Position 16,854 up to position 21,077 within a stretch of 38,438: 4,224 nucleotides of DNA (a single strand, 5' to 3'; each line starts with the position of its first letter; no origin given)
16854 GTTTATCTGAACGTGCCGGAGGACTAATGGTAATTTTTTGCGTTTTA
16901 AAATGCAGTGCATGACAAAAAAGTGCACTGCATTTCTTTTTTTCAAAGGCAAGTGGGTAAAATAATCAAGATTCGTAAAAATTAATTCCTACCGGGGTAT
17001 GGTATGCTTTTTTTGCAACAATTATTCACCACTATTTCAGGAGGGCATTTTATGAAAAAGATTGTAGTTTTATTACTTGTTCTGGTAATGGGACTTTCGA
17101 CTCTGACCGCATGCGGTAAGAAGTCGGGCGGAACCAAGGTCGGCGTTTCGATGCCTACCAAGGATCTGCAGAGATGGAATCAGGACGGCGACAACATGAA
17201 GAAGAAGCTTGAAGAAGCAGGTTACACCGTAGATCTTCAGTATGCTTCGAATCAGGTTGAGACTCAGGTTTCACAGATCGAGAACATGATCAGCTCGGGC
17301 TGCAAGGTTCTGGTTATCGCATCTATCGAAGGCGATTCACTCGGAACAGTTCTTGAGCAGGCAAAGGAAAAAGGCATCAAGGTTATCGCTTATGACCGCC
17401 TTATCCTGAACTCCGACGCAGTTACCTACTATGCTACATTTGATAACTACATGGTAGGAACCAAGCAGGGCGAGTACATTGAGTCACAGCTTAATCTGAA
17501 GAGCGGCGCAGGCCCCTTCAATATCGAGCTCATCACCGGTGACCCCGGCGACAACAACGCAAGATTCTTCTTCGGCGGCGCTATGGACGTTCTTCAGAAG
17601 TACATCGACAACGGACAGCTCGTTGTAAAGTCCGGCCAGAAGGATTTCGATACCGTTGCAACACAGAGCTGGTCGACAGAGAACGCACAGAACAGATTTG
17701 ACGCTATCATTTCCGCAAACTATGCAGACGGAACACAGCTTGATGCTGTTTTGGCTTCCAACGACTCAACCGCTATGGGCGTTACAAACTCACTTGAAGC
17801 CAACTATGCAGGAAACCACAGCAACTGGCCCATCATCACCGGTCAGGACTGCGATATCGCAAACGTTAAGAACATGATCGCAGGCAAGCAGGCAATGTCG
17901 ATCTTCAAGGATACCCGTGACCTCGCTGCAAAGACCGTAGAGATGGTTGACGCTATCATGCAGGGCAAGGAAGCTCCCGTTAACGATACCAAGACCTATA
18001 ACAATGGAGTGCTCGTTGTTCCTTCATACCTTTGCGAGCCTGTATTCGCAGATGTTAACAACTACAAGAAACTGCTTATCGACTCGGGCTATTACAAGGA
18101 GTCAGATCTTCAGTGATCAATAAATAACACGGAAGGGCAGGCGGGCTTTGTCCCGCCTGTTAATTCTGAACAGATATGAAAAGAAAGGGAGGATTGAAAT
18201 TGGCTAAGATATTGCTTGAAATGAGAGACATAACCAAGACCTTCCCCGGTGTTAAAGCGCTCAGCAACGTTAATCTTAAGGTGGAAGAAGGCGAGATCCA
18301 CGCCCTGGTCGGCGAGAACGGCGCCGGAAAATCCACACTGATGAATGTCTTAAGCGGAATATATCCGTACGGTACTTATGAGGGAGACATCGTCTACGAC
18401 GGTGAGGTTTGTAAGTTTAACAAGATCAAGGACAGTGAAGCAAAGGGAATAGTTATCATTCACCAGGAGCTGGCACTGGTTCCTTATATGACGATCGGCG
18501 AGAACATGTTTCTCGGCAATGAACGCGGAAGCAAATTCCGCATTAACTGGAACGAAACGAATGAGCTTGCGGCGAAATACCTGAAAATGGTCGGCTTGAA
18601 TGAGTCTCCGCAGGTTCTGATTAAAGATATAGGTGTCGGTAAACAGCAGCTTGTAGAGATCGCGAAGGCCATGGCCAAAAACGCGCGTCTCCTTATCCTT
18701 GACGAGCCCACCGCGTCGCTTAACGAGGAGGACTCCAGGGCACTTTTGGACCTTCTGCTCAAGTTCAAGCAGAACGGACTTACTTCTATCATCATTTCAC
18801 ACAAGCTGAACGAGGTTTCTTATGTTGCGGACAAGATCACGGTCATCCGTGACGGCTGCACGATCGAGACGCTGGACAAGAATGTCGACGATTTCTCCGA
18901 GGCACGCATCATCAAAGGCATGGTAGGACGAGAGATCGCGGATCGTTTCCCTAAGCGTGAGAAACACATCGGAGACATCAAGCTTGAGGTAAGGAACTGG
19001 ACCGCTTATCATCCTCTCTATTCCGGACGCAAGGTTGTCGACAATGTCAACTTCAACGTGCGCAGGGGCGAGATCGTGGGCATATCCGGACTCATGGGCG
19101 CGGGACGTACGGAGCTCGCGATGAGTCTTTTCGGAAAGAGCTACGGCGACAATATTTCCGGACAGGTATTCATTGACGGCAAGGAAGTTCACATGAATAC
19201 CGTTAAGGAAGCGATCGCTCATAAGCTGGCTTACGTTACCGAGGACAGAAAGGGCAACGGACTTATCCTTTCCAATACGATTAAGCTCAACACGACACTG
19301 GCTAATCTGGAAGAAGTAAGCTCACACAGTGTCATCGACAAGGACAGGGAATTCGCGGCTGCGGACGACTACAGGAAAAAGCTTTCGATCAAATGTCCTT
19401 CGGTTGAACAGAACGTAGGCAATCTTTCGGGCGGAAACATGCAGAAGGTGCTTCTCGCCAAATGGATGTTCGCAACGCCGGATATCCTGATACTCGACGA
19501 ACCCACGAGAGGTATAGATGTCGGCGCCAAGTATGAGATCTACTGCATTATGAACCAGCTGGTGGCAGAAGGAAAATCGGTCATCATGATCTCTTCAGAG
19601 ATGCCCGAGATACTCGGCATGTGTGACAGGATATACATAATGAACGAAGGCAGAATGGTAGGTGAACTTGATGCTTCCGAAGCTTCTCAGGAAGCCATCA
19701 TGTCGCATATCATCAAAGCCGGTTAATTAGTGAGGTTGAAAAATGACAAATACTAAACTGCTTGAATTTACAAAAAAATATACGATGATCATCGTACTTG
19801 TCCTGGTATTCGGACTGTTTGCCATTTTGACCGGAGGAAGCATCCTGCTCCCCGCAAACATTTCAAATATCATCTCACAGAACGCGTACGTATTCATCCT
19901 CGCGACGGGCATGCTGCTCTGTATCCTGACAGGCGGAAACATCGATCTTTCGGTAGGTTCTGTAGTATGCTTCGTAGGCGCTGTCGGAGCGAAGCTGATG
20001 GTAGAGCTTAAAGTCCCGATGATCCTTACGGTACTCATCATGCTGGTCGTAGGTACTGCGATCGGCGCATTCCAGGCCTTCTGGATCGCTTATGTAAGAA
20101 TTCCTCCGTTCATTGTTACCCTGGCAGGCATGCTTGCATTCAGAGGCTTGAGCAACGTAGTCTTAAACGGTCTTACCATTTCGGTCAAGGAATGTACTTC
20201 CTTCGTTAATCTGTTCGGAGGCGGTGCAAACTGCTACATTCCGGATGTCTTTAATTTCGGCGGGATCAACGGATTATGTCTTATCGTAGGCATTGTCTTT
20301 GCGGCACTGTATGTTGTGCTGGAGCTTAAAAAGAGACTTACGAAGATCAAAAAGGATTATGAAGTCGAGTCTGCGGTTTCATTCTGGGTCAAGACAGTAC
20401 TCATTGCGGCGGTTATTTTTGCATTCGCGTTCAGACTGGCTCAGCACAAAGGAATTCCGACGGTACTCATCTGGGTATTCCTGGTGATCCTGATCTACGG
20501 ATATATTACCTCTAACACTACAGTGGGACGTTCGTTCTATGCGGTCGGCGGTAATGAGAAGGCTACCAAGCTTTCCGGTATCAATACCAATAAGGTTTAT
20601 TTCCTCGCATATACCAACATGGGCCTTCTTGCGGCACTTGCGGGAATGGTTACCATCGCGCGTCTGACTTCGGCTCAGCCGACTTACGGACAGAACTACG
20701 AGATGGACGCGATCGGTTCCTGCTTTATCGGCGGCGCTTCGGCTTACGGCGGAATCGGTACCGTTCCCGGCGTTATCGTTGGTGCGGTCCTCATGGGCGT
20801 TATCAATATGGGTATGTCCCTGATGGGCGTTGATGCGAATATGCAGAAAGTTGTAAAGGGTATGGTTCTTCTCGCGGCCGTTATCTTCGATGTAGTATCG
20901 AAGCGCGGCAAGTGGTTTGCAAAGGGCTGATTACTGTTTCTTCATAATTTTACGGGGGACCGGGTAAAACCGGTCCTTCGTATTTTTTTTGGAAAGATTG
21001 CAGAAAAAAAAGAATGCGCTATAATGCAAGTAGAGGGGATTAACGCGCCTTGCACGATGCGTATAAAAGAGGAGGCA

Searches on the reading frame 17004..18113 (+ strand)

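Call 6: search_protein_families(library=pfam, proteins=[window:17004-18113:+], max_evalue=0.001)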
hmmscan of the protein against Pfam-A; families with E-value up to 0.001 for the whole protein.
window:17004-18113:+ (370 aa): 2 families
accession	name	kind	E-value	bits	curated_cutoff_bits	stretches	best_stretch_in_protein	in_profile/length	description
PF13407.12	Peripla_BP_4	-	6.1e-59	200.1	35.1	1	46-323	1-258/258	Periplasmic binding protein domain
PF00532.27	Peripla_BP_1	-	2.9e-09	37.3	22.2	1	63-266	21-203/281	Periplasmic binding proteins and sugar binding domain of LacI family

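Call 7: search_protein_families(library=ncbifam, proteins=[window:17004-18113:+], max_evalue=0.00001)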
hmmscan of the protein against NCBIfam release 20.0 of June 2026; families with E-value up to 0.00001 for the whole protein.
window:17004-18113:+ (370 aa): 10 families
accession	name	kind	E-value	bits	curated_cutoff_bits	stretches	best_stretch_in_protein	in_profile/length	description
NF040907.2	ChvE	equivalog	1.9e-145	484.1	460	1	46-369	1-324/324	multiple monosaccharide ABC transporter substrate-binding protein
NF007680.0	PRK10355.1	equivalog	8.8e-65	219.1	504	1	21-369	4-330/331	D-xylose ABC transporter substrate-binding protein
TIGR02634.1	xylF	equivalog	1.1e-64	218.9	389.55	1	46-369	1-302/302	D-xylose ABC transporter substrate-binding protein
NF045705.1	SurfProtP46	equivalog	3.1e-19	69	800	2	86-163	88-164/412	surface antigen P46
NF011924.1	PRK15395.1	equivalog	1.4e-18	67.1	420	1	17-339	1-316/329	galactose/glucose ABC transporter substrate-binding protein MglB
NF007254.0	PRK09701.1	equivalog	1.1e-12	47.8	335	1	19-330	3-299/311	D-allose transporter substrate-binding protein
NF007936.0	PRK10653.1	equivalog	5.8e-12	45.5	337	1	17-324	3-282/295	ribose ABC transporter substrate-binding protein RbsB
NF041827.1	YtfQ_transport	equivalog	2.2e-08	33.4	510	1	60-331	42-298/320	galactofuranose ABC transporter, galactofuranose-binding protein YtfQ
TIGR02637.1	RhaS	equivalog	1.1e-06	28.1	342.25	1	78-152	35-109/302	rhamnose ABC transporter substrate-binding protein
NF011937.0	PRK15408.1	equivalog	2.8e-06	26.4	384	1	76-134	58-119/340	autoinducer 2 ABC transporter substrate-binding protein LsrB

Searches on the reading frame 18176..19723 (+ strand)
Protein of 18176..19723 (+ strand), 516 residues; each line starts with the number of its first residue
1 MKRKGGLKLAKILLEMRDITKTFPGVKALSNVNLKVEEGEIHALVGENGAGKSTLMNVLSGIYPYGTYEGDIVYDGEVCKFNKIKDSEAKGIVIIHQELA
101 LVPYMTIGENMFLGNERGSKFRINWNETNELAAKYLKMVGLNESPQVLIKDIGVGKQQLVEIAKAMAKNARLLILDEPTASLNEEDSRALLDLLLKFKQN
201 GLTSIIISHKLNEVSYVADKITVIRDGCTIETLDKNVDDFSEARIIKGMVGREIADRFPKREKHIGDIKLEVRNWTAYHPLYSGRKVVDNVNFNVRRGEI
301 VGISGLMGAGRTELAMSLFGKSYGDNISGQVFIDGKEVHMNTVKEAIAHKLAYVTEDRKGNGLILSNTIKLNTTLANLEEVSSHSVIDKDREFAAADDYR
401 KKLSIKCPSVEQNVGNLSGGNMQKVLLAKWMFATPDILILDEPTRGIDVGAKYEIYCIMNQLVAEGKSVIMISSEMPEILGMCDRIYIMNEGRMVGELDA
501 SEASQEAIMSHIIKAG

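Call 6: search_protein_families(library=pfam, proteins=[window:18176-19723:+], max_evalue=0.001)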
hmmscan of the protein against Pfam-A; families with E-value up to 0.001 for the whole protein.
window:18176-19723:+ (516 aa): 4 families
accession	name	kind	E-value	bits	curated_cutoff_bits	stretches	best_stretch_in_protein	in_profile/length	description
PF00005.33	ABC_tran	-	4.2e-53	180.1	25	2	29-180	1-137/137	ABC transporter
PF13304.12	AAA_21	-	1.7e-09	38.6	27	0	41-61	1-21/304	AAA domain, putative AbiEii toxin, Type IV TA system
PF02463.25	SMC_N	-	8.7e-06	25.8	40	0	39-58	24-43/220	RecF/RecN/SMC N terminal domain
PF13555.12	AAA_29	-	0.00079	19.6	27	0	33-56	16-39/61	P-loop containing region of AAA domain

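Call 7: search_protein_families(library=ncbifam, proteins=[window:18176-19723:+], max_evalue=0.00001)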
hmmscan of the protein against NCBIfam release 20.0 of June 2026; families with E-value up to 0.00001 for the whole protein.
window:18176-19723:+ (516 aa): 190 families (the best 25 are shown)
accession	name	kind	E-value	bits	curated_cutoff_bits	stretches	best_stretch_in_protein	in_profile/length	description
NF040905.2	GguA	equivalog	6.8e-257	852.7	810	1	13-512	1-500/500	multiple monosaccharide ABC transporter ATP-binding protein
NF010069.0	PRK13549.1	equivalog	5e-200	665.3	699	1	11-514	3-503/513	xylose ABC transporter ATP-binding protein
TIGR02633.1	xylG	equivalog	7.7e-170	565.6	723.65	1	13-510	1-497/500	D-xylose ABC transporter ATP-binding protein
NF008030.0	PRK10762.1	equivalog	5.2e-154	513.7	745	1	12-512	3-491/501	ribose ABC transporter ATP-binding protein RbsA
NF008442.0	PRK11288.1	equivalog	1.2e-145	485.7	689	1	12-511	6-494/504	L-arabinose ABC transporter ATP-binding protein AraG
NF007253.0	PRK09700.1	equivalog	8.9e-136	453.4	772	1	11-513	3-507/510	D-allose ABC transporter ATP-binding protein AlsA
NF008215.0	PRK10982.1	equivalog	2.1e-133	445.6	828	1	10-510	10-500/506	galactose/methyl galactoside ABC transporter ATP-binding protein MglA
NF041861.1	YtfR_transport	equivalog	1.9e-124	415.8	850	1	13-512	1-490/492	galactofuranose ABC transporter, ATP-binding protein YtfR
NF011967.0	PRK15439.1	equivalog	1.1e-108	363.9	586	1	10-510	8-497/510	autoinducer 2 ABC transporter ATP-binding protein LsrA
NF047930.1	ABC_ATP_B6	equivalog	9.9e-101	337.8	670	1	14-511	3-507/510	putative B6 ABC transporter ATP-binding protein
TIGR03608.1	L_ocin_972_ABC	subfamily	1.2e-57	194.7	254.85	2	17-221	2-203/206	putative bacteriocin export ABC transporter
TIGR04521.1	ECF_ATPase_2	equivalog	8.3e-57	192.4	330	2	26-232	18-226/279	energy-coupling factor transporter ATPase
TIGR01188.1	drrA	subfamily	1.4e-56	192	312.45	2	21-231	1-204/302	daunorubicin resistance ABC transporter, ATP-binding protein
TIGR02315.1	ABC_phnC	equivalog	6.8e-54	182.8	266.1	2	13-228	1-223/243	phosphonate ABC transporter ATP-binding protein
NF008449.1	PRK11300.1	equivalog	6e-51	173.1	362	2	11-251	3-253/255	high-affinity branched-chain amino acid ABC transporter ATP-binding protein LivG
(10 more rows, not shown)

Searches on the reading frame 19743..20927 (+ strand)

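Call 6: search_protein_families(library=pfam, proteins=[window:19743-20927:+], max_evalue=0.001)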
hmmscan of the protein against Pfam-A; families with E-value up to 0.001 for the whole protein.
window:19743-20927:+ (395 aa): 1 family
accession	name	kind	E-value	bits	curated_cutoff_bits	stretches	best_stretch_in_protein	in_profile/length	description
PF02653.21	BPD_transp_2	-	1.2e-34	120.2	26.8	2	175-380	82-269/269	Branched-chain amino acid transport system / permease component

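Call 7: search_protein_families(library=ncbifam, proteins=[window:19743-20927:+], max_evalue=0.00001)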
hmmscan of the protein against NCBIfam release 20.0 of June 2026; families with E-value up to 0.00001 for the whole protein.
window:19743-20927:+ (395 aa): 10 families
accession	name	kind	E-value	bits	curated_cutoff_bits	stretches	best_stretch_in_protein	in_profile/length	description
NF040906.3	GguB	equivalog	4.8e-145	483.5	450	1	10-388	2-374/375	multiple monosaccharide ABC transporter permease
NF007067.0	PRK09512.1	equivalog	7.1e-58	196.3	398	2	223-384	158-318/321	ribose ABC transporter permease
NF008441.0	PRK11285.1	equivalog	2e-50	171.8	378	2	219-389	160-329/333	L-arabinose ABC transporter permease AraH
NF007252.0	PRK09699.1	equivalog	7.3e-48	163.5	396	2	228-384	165-322/326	D-allose ABC transporter permease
NF007014.0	PRK09478.1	equivalog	1.5e-42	146.2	386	2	237-385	182-330/336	galactose/methyl galactoside ABC transporter permease MglC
NF008630.0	PRK11618.1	equivalog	3.1e-40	138.4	363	2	16-142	13-137/331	galactofuranose ABC transporter, permease protein YjfF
NF011961.0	PRK15432.1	equivalog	5.4e-31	108.1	388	2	241-383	162-304/344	autoinducer 2 ABC transporter permease LsrC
NF041862.1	YtfT_transport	equivalog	1.8e-29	102.9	535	2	239-382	179-323/339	galactofuranose ABC transporter, ATP-binding protein YtfT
NF011612.1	PRK15038.1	equivalog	5.2e-28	98.2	500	2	233-387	155-309/322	autoinducer 2 ABC transporter permease LsrD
TIGR03409.1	urea_trans_UrtB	equivalog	1.3e-08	34.9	250.3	1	240-382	146-277/291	urea ABC transporter permease subunit UrtB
